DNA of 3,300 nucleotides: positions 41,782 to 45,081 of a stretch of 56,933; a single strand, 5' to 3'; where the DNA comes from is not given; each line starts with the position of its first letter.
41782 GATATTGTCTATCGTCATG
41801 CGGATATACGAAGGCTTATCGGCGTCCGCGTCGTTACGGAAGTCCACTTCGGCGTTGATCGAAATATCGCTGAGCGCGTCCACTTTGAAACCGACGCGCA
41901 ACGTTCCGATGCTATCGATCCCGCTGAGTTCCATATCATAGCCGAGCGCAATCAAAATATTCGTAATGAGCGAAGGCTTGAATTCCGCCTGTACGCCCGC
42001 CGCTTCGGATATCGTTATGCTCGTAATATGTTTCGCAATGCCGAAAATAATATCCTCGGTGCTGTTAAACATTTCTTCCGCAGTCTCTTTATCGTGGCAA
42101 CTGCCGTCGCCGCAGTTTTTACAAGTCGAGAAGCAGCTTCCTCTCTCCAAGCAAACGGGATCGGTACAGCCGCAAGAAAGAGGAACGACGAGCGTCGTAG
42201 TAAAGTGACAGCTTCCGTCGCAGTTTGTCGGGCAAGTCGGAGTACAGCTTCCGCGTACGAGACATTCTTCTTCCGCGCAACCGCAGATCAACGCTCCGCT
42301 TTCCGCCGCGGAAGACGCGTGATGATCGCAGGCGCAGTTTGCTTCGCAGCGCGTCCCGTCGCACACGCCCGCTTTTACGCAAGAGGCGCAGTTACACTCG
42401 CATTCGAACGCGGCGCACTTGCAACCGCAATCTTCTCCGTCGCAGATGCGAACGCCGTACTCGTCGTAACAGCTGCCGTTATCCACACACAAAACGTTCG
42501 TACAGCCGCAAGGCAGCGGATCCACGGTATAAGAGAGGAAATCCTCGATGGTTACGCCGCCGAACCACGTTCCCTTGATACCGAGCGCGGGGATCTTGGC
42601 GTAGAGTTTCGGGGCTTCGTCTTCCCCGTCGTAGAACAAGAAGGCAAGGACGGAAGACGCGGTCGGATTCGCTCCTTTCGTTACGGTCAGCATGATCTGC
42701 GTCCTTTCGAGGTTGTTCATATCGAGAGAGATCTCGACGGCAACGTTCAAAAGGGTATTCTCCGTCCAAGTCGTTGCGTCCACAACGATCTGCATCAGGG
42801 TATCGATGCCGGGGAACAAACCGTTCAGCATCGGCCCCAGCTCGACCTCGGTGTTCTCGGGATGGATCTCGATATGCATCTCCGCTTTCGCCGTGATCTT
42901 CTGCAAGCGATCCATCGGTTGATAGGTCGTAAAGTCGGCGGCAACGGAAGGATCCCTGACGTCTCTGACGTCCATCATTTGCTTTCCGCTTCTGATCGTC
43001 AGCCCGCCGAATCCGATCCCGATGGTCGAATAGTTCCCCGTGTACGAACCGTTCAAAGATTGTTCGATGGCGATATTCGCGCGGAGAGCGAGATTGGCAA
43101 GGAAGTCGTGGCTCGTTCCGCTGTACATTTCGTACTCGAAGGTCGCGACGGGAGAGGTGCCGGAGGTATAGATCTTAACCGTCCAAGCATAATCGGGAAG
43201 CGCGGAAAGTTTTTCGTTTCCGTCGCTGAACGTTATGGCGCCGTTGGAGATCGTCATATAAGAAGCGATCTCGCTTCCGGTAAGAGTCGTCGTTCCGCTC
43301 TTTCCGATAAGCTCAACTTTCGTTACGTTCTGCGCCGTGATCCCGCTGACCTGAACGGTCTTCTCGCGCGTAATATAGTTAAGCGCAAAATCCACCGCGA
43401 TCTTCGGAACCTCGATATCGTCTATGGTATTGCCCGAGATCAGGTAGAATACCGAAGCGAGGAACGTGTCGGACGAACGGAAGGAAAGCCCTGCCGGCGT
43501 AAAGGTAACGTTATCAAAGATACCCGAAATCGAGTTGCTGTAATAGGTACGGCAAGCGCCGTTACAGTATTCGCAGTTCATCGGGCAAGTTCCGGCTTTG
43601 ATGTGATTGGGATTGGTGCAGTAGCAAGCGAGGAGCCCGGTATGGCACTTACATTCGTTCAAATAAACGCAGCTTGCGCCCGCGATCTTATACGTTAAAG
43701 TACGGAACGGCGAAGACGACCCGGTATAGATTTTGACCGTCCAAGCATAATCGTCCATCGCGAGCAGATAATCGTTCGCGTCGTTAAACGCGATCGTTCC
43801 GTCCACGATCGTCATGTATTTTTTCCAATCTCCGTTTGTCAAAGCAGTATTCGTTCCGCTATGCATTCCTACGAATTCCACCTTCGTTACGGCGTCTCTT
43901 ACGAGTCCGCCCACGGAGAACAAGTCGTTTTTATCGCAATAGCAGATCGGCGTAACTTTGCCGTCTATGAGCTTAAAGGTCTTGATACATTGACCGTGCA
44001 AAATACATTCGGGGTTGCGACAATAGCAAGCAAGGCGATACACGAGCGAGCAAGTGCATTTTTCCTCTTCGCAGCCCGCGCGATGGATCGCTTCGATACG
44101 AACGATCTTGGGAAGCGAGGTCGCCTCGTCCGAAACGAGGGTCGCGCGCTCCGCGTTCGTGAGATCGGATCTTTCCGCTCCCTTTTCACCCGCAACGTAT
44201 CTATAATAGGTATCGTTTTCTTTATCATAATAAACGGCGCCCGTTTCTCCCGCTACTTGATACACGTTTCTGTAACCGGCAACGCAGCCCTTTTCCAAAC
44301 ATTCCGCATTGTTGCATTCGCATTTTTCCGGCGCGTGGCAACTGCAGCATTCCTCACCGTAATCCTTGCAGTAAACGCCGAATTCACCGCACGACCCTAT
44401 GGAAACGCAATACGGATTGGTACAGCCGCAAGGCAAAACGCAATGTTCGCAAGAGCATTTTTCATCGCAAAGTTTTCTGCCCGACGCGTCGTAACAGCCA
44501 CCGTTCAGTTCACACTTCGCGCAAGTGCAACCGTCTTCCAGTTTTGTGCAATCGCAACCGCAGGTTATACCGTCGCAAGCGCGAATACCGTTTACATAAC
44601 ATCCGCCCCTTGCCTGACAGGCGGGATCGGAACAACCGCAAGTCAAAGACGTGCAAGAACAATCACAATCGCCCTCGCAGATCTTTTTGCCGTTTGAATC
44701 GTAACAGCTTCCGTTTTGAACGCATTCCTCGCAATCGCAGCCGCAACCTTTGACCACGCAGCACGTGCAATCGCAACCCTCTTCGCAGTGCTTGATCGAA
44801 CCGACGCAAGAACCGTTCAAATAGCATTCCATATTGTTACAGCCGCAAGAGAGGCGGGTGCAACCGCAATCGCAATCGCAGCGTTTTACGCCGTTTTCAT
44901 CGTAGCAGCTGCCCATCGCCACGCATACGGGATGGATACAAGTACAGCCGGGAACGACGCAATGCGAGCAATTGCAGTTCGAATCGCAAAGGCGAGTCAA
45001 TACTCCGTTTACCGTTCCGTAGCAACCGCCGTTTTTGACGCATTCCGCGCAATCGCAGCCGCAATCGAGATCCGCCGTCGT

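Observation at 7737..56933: Two tandem, co-directional giant ORFs (about 6,229 and at least 10,131 codons) occupy 86% of the window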

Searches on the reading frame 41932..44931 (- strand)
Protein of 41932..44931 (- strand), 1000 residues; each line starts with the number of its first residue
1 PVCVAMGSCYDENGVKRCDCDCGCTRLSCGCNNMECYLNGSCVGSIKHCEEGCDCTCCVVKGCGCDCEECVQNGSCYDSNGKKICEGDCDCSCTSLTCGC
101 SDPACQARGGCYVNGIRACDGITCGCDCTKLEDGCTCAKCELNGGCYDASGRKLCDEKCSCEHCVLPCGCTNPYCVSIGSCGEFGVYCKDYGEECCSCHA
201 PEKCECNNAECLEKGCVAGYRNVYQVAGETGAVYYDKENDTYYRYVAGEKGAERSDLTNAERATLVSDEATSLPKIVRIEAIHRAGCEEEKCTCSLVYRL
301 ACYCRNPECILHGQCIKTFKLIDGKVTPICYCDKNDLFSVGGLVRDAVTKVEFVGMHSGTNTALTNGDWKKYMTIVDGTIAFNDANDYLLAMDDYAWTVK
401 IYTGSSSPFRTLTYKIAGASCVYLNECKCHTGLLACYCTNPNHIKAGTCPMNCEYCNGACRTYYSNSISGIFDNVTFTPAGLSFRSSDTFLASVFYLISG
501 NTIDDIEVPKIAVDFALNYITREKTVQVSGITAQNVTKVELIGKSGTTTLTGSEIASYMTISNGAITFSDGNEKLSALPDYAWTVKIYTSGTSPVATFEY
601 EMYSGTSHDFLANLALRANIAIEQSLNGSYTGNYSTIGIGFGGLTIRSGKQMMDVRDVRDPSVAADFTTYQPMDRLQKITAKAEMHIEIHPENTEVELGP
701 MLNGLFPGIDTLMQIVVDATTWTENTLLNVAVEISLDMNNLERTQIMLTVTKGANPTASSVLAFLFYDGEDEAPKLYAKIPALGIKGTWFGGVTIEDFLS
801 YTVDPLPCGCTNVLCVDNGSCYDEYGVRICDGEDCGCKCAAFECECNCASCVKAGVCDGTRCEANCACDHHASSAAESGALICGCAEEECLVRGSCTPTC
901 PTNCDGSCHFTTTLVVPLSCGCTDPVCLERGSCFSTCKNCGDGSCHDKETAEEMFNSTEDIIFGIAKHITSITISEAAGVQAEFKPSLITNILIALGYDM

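Call 30: search_protein_families(library=pfam, proteins=[window:41932-44931:-], max_evalue=1)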
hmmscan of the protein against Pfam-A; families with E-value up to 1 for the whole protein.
window:41932-44931:- (1000 aa): 1 family
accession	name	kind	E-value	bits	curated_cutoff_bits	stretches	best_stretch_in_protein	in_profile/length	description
PF17636.7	UL21a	-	0.24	11.9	27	1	651-720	8-80/123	Viral Unique Long protein 21a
